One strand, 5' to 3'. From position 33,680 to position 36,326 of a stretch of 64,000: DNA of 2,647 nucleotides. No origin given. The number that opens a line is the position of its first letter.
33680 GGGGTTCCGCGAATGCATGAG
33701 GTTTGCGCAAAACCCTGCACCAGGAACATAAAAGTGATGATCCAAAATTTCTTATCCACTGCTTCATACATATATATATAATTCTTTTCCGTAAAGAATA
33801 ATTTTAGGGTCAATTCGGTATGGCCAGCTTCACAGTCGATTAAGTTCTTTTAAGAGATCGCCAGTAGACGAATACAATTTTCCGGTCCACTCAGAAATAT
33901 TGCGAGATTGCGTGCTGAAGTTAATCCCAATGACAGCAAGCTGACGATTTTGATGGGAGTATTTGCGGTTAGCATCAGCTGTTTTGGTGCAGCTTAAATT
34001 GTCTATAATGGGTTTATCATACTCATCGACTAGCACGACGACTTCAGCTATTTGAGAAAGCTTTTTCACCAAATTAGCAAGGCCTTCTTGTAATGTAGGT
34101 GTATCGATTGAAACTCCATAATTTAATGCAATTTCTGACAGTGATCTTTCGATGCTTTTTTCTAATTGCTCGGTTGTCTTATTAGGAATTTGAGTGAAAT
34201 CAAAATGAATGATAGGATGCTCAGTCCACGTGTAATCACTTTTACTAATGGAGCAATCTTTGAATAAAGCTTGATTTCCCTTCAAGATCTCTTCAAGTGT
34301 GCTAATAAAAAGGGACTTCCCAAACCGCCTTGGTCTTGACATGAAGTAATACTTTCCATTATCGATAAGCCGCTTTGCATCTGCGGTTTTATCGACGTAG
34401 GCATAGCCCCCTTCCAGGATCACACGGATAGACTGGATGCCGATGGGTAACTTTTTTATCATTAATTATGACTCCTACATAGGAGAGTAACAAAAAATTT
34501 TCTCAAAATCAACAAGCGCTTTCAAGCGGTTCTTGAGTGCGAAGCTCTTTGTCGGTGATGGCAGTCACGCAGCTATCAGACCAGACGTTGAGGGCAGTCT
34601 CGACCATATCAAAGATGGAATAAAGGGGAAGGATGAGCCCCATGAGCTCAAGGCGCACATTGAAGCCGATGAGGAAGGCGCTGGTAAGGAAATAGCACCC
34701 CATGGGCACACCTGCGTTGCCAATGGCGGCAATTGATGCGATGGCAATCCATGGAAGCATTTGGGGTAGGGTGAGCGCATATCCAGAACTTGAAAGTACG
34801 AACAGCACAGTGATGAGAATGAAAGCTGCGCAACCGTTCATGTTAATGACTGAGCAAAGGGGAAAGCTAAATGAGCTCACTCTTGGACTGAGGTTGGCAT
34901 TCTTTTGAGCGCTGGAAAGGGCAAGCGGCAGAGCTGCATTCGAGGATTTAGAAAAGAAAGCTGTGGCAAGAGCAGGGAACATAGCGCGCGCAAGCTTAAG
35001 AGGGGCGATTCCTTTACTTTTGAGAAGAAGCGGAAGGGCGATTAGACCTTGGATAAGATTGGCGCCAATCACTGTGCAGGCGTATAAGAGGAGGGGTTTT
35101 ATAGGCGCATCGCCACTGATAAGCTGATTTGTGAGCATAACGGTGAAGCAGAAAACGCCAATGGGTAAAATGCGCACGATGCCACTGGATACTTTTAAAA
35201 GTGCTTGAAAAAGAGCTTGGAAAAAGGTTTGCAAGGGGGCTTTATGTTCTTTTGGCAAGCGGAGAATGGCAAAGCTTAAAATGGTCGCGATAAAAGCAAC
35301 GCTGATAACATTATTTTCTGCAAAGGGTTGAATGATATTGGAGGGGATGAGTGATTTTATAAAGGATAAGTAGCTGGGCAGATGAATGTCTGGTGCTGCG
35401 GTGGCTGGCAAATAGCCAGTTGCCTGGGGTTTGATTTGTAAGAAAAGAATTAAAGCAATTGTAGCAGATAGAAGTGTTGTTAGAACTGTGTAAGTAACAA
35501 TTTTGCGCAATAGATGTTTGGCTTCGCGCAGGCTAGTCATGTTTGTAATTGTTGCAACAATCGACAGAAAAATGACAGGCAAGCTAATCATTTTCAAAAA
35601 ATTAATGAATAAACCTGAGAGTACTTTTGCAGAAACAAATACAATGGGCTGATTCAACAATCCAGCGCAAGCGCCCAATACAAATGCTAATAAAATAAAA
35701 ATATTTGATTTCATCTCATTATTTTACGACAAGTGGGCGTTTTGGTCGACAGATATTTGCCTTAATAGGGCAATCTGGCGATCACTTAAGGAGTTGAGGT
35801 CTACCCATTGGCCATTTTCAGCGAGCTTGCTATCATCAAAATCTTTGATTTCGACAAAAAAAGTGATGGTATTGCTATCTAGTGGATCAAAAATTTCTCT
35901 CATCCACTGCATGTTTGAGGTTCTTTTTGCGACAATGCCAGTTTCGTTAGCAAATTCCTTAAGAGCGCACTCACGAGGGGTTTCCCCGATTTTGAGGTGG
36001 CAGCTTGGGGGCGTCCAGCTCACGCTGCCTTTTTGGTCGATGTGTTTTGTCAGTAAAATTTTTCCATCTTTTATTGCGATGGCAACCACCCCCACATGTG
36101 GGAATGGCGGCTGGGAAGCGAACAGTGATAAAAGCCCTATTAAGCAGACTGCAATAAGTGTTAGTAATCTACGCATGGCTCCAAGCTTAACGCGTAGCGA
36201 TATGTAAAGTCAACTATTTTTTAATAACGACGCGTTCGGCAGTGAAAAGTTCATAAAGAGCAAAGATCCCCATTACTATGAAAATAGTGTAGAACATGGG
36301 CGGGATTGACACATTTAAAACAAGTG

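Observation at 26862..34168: Recent head-to-tail triplication of a 2.43-kb surface-protein unit with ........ microhomology at every junction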

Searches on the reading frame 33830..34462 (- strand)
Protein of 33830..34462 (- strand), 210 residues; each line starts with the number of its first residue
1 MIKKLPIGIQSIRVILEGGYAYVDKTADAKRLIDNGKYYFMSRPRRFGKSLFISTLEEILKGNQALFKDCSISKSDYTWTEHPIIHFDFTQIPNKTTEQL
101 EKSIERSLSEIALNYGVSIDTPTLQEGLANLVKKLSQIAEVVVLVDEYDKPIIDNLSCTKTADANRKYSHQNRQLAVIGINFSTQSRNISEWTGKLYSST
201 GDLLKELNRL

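Call 7: search_protein_families(library=pfam, proteins=[window:33830-34462:-], max_evalue=0.01)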
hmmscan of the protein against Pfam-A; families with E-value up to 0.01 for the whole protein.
window:33830-34462:- (210 aa): 2 families
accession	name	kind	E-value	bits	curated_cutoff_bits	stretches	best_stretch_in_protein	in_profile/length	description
PF09820.16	AAA-ATPase_like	-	8.8e-45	153.4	26.1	1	6-167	1-168/201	Predicted AAA-ATPase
PF19011.5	DUF5740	-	0.0027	18.4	26.5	1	129-165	48-84/94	Family of unknown function (DUF5740)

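Call 32: find_encoding_contigs(protein=window:33830-34462:-, flank=10000, max_places=10)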
Protein window:33830-34462:- (210 aa): no gene with exactly this product is on record in the collection.

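Call 49: find_homologous_proteins(query=window:33833-34462:-, max_evalue=1e-20)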
Query window:33833-34462:- (210 aa): 4515 proteins with E <= 1e-20 among 5538 candidates; the best 120 are listed.
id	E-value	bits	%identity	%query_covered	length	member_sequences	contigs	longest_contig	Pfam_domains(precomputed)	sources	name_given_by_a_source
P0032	8.2e-86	305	85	79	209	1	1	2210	PF09820.17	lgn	-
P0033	7.3e-66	240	68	79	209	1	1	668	PF09820.17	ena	-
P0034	1.7e-63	232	97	55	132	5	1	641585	PF09820.17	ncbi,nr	ncbi:MAG: AAA family ATPase [Chlamydiales bacterium]|nr:AAA family ATPase [Chlamydiales bacterium] M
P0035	2.8e-55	205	58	79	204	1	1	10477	PF09820.17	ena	-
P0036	4.2e-54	201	57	79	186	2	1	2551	PF09820.17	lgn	-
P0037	7.3e-53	197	58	79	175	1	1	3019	PF09820.17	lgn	-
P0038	3.4e-52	195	59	79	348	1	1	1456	PF09820.17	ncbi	ncbi:MAG: AAA family ATPase, partial [Chlamydiota bacterium]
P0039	2.1e-51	193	60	78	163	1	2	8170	PF09820.17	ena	-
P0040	2.3e-51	192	57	79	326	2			PF09820.17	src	-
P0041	9.1e-51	190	56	79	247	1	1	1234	PF09820.17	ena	-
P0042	9.5e-51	190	55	79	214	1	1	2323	PF09820.17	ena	-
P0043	1.3e-50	190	56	74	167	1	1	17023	PF09820.17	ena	-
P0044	4.2e-50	188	55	79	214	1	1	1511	PF09820.17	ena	-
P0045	2.1e-49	186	57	79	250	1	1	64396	PF09820.17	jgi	jgi:hypothetical protein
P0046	4.3e-49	185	57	79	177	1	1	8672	PF09820.17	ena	-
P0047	4.9e-49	185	54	79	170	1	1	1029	PF09820.17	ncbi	ncbi:MAG: AAA family ATPase, partial [Chlamydiota bacterium]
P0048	1.5e-48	183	53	79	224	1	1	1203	PF09820.17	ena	-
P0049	9.9e-48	181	55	74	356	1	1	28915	PF09820.17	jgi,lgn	-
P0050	1.0e-47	181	54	79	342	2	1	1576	PF09820.17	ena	-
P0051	1.1e-47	180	54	79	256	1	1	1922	PF09820.17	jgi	-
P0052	1.5e-47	180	52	79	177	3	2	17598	PF09820.17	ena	-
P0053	2.0e-47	180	56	79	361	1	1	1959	PF09820.17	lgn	-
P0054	2.0e-47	180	54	79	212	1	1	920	PF09820.17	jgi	jgi:hypothetical protein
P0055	2.2e-47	179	53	79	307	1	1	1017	PF09820.17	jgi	jgi:hypothetical protein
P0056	4.1e-47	179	39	66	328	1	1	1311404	PF09820.17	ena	-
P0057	4.9e-47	178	53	79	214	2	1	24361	PF09820.17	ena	-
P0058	6.8e-47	178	52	79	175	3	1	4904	PF09820.17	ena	-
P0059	1.2e-46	177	55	79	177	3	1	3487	PF09820.17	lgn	-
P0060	1.2e-46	177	56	79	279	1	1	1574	PF09820.17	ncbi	ncbi:MAG: AAA family ATPase, partial [Bacteroidota bacterium]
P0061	2.9e-46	176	54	79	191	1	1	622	PF09820.17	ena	-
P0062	3.8e-46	175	66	58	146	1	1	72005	PF09820.17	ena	-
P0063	8.4e-46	174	51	79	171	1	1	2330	PF09820.17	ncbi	ncbi:MAG: AAA family ATPase, partial [Bacteroidota bacterium]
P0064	1.0e-45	174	57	73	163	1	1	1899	PF09820.17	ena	-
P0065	1.0e-45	174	51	79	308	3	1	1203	PF09820.17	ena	-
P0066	1.2e-45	174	54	79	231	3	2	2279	PF09820.17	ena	-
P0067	2.7e-45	173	51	79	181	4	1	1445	PF09820.17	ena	-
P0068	3.1e-45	172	53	79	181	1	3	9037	PF09820.17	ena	-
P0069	4.0e-45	172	50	79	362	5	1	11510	PF09820.17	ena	-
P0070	4.3e-45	172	50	80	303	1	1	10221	PF09820.17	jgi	jgi:hypothetical protein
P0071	5.0e-45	172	51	79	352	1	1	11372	PF09820.17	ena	-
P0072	6.3e-45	171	55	74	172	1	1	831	PF09820.17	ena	-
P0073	8.0e-45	171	50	79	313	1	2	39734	PF09820.17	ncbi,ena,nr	ncbi:MAG: AAA family ATPase [Simkaniaceae bacterium]|nr:AAA family ATPase [Simkaniaceae bacterium]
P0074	8.0e-45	171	56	78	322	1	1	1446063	PF09820.17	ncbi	ncbi:MAG: AAA family ATPase [Roseivirga sp.]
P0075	2.2e-44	170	50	79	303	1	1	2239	PF09820.17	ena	-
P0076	3.9e-44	169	53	79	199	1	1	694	PF09820.17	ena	-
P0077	4.8e-44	169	52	79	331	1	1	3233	PF09820.17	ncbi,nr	ncbi:MAG: AAA family ATPase, partial [Chlamydiae bacterium]|nr:AAA family ATPase [Chlamydiota bacter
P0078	7.7e-43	165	50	79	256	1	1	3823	PF09820.17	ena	-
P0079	8.5e-43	164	51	79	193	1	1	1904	PF09820.17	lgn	-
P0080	1.5e-42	164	51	79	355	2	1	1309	PF09820.17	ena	-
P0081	6.0e-42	162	48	79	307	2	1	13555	PF09820.17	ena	-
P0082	6.6e-42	162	47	80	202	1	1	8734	PF09820.17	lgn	-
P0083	7.7e-42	161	41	93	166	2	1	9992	PF09820.17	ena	-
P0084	8.2e-42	161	51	79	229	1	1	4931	PF09820.17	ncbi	ncbi:MAG: AAA family ATPase, partial [Bacteroidota bacterium]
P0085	9.2e-42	161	48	79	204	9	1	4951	PF09820.17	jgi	jgi:hypothetical protein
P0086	1.2e-41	161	50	77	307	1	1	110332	PF09820.17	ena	-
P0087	2.5e-41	160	51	77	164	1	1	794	PF09820.17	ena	-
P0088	3.1e-41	159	52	79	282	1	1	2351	PF09820.17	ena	-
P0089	3.7e-41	159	49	79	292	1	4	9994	PF09820.17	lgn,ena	-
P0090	5.0e-41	159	53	74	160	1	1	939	PF09820.17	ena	-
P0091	6.2e-41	158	48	79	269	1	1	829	PF09820.17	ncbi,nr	ncbi:MAG: AAA family ATPase, partial [bacterium]|nr:AAA family ATPase [bacterium]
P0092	1.2e-40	157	49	74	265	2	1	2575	PF09820.17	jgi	-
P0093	1.7e-40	157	50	77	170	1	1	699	PF09820.17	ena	-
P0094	1.8e-40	157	45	79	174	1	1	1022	PF09820.17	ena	-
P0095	2.6e-40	156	57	65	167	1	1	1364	PF09820.17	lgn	-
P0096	4.6e-40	156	49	77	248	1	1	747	PF09820.17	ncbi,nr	ncbi:MAG: AAA family ATPase, partial [bacterium]|nr:AAA family ATPase [bacterium]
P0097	1.6e-39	154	48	79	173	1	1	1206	PF09820.17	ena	-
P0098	1.8e-39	154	49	79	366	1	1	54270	PF09820.17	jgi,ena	-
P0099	2.5e-39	153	48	79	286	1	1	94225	PF09820.17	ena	-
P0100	3.1e-39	153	48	79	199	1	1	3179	PF09820.17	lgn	-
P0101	4.7e-39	152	49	79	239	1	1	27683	PF09820.17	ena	-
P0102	4.7e-39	152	47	80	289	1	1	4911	PF08011.18,PF09820.17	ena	-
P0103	8.2e-39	151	48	83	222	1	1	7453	PF09820.17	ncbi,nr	ncbi:MAG: AAA family ATPase, partial [Prevotellaceae bacterium]|nr:AAA family ATPase [Prevotellaceae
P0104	1.1e-38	151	49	77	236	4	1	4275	PF09820.17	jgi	-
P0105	1.6e-38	151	48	78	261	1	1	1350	PF09820.17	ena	-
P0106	1.9e-38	150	47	79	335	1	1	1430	PF09820.17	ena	-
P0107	2.1e-38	150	47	78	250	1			PF09820.17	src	-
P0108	2.3e-38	150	50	79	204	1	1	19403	PF09820.17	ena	-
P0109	3.7e-38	149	47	78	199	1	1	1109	PF09820.17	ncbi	-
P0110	4.3e-38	149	50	79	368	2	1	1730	PF09820.17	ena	-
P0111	4.6e-38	149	47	79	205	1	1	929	PF09820.17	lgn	-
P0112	5.0e-38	149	48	77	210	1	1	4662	PF09820.17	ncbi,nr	ncbi:MAG: AAA family ATPase, partial [Deltaproteobacteria bacterium]|nr:AAA family ATPase [Deltaprot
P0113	5.3e-38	149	46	79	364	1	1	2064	PF09820.17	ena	-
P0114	5.4e-38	149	46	77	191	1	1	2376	PF09820.17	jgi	jgi:hypothetical protein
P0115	7.2e-38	148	46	79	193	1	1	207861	PF09820.17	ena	-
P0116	8.3e-38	148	46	79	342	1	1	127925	PF08011.18,PF09820.17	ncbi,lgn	-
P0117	1.0e-37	148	47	83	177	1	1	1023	PF09820.17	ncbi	-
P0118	1.1e-37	148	58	56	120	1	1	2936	PF09820.17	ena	-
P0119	1.2e-37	148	57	61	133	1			PF09820.17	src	-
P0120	1.2e-37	148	48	79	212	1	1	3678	PF13401.13,PF09820.17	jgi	jgi:hypothetical protein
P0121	1.2e-37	148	48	81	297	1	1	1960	PF09820.17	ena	-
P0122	2.3e-37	147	46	81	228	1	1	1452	PF09820.17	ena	-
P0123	2.6e-37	147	57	61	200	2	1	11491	PF09820.17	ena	-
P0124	3.1e-37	146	48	79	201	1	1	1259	PF09820.17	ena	-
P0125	4.3e-37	146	49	77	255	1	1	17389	PF09820.17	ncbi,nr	ncbi:MAG: AAA family ATPase, partial [Thermodesulfobacteriota bacterium]|nr:AAA family ATPase [Therm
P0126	4.6e-37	146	45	80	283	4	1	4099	PF09820.17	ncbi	-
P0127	4.6e-37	146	48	77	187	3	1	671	PF09820.17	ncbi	ncbi:MAG: AAA family ATPase, partial [Desulfobacteria bacterium]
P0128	5.9e-37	145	46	76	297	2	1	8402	PF09820.17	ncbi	-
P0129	5.9e-37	145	48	77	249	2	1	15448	PF09820.17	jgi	-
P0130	6.3e-37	145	49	74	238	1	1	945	PF09820.17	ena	-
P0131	6.9e-37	145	43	79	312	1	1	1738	PF09820.17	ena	-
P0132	7.2e-37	145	48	79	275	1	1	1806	PF09820.17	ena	-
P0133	9.0e-37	145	46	77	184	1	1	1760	PF09820.17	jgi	-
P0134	9.0e-37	145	47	79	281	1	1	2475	PF09820.17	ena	-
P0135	1.0e-36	145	48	77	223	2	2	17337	PF09820.17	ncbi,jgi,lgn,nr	ncbi:MAG TPA: AAA family ATPase [Candidatus Babeliales bacterium]|jgi:hypothetical protein|nr:AAA fa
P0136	1.2e-36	144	48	77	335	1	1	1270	PF09820.17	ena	-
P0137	1.3e-36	144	47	77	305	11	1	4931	PF08011.18,PF09820.17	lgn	-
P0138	1.3e-36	144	46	79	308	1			PF09820.17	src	-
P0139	1.5e-36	144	49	74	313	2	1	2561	PF09820.17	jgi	jgi:hypothetical protein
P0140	1.5e-36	144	48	77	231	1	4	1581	PF09820.17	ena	-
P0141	1.7e-36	144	49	79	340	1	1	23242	PF09820.17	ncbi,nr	ncbi:MAG: AAA family ATPase, partial [Odoribacteraceae bacterium]|nr:AAA family ATPase [Odoribactera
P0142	1.7e-36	144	47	79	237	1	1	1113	PF09820.17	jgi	-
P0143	1.8e-36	144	45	79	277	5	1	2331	PF09820.17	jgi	-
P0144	1.9e-36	144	49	73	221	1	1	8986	PF09820.17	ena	-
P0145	2.0e-36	144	47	77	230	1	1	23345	PF09820.17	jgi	jgi:hypothetical protein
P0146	2.1e-36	144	47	73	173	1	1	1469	PF09820.17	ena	-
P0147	2.1e-36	144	43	79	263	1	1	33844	PF09820.17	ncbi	ncbi:MAG: AAA family ATPase, partial [bacterium]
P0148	2.3e-36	144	49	74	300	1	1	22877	PF09820.17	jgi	jgi:hypothetical protein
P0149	2.4e-36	143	46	79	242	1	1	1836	PF09820.17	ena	-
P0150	4.4e-36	143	48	80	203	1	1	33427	PF09820.17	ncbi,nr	ncbi:MAG: AAA family ATPase, partial [Bernardetiaceae bacterium]|nr:AAA family ATPase [Bernardetiace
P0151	6.5e-36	142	47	79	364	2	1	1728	PF09820.17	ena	-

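Call 50: find_encoding_contigs(protein=P0032, flank=10000)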
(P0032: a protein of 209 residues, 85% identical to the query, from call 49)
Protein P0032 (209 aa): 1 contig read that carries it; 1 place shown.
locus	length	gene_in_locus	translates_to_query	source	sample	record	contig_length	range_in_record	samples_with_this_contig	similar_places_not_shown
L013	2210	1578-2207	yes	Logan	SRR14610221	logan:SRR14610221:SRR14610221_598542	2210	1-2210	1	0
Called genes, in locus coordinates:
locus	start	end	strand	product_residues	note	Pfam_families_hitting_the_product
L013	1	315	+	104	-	?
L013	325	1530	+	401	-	PF00375:SDF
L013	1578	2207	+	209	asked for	PF09820:AAA-ATPase_like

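Call 51: list_cluster_members(proteins=[P0034])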
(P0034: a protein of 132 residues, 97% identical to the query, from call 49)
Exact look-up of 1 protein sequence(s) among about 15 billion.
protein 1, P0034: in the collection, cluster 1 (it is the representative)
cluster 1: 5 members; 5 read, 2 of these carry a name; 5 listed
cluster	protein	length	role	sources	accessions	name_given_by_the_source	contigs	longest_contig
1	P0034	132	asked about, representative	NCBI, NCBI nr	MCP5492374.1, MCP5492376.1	MAG: AAA family ATPase [Chlamydiales bacterium] | AAA family ATPase [Chlamydiales bacterium]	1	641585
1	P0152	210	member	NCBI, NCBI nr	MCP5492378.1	MAG: AAA family ATPase [Chlamydiales bacterium] | AAA family ATPase [Chlamydiales bacterium]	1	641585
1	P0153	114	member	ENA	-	-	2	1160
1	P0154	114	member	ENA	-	-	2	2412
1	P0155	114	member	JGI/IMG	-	-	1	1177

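Call 53: find_encoding_contigs(protein=P0153, flank=10000, max_places=10)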
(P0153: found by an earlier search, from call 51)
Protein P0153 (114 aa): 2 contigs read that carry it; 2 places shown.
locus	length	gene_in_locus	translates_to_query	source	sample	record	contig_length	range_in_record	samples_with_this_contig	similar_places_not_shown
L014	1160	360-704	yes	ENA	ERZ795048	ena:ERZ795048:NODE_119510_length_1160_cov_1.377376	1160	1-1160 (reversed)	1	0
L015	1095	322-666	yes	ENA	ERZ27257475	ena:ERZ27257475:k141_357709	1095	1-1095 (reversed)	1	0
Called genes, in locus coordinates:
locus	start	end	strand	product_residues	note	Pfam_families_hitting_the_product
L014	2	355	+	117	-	?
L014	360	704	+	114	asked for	PF09820:AAA-ATPase_like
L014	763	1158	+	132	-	?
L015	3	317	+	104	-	?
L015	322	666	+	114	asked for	PF09820:AAA-ATPase_like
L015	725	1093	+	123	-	?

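Call 54: find_encoding_contigs(protein=P0154, flank=10000, max_places=10)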
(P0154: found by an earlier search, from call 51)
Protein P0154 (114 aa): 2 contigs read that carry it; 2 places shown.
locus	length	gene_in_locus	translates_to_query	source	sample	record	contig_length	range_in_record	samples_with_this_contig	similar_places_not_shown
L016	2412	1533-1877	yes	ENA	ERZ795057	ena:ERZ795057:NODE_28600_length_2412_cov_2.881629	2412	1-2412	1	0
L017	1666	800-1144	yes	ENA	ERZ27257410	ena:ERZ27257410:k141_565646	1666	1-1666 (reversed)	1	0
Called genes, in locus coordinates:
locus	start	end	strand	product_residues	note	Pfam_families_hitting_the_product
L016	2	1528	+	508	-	?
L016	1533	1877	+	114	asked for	PF09820:AAA-ATPase_like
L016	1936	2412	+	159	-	?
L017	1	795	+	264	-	?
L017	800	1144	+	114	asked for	PF09820:AAA-ATPase_like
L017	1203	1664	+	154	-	?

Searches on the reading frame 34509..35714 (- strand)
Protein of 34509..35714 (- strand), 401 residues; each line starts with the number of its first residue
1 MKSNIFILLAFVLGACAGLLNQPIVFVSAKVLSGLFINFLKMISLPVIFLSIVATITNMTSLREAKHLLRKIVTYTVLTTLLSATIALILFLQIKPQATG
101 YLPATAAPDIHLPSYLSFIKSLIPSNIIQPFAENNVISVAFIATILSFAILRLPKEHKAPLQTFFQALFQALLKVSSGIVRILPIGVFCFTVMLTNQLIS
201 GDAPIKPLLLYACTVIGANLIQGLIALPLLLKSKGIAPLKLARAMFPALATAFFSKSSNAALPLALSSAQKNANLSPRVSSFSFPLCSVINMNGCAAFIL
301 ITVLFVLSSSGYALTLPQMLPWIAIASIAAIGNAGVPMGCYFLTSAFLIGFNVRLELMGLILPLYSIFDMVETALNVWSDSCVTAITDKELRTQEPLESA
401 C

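Call 7: search_protein_families(library=pfam, proteins=[window:34509-35714:-], max_evalue=0.01)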
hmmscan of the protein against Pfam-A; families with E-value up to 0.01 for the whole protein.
window:34509-35714:- (401 aa): 1 family
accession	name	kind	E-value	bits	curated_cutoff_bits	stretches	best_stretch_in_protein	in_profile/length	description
PF00375.23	SDF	-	1.9e-85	287.6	27.9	1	6-389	4-386/387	Sodium:dicarboxylate symporter family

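Call 33: find_encoding_contigs(protein=window:34509-35714:-, flank=10000, max_places=10)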
Protein window:34509-35714:- (401 aa): no gene with exactly this product is on record in the collection.

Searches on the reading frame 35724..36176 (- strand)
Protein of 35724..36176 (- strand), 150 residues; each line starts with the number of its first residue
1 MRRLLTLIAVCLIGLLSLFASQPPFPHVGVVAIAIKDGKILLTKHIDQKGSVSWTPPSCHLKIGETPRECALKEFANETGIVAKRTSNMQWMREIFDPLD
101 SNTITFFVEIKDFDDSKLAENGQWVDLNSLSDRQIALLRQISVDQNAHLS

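Call 27: find_encoding_contigs(protein=window:35724-36176:-, flank=10000, max_places=10)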
Protein window:35724-36176:- (150 aa): 4 contigs read that carry it; 4 places shown.
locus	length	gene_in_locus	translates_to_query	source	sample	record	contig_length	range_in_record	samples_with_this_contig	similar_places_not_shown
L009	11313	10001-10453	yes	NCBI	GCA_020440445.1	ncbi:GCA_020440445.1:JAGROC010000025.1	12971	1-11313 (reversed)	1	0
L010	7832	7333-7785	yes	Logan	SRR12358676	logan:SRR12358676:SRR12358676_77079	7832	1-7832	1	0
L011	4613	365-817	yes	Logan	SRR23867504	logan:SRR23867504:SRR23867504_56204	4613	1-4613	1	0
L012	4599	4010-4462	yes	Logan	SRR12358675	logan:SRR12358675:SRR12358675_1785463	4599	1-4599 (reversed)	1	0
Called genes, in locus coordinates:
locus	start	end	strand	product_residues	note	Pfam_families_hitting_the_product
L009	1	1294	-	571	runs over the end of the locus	PF03485:Arg_tRNA_synt_N, PF00750:tRNA-synt_1d, PF05746:DALR_1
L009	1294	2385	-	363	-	PF02812:ELFV_dehydrog_N, PF00208:ELFV_dehydrog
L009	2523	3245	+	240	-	PF10915:DUF2709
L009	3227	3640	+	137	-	PF02367:TsaE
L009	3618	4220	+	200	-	PF03193:RsgA_GTPase (faint), PF00350:Dynamin_N (faint), PF01926:MMR_HSR1, PF02421:FeoB_N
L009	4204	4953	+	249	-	PF00929:RNase_T, PF12843:QSregVF_b (weak)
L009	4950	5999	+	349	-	PF09992:NAGPA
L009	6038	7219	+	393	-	PF00162:PGK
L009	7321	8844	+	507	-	PF03219:TLC, PF07690:MFS_1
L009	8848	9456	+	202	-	PF09335:VTT_dom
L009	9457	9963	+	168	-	PF01066:CDP-OH_P_transf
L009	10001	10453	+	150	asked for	PF00293:NUDIX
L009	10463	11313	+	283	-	PF00375:SDF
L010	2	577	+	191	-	?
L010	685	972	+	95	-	PF02367:TsaE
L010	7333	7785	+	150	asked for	PF00293:NUDIX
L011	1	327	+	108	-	?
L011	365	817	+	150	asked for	PF00293:NUDIX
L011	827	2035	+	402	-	PF00375:SDF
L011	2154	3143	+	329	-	PF25145:NfeD1b_N, PF01343:Peptidase_S49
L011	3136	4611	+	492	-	?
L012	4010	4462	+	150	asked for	PF00293:NUDIX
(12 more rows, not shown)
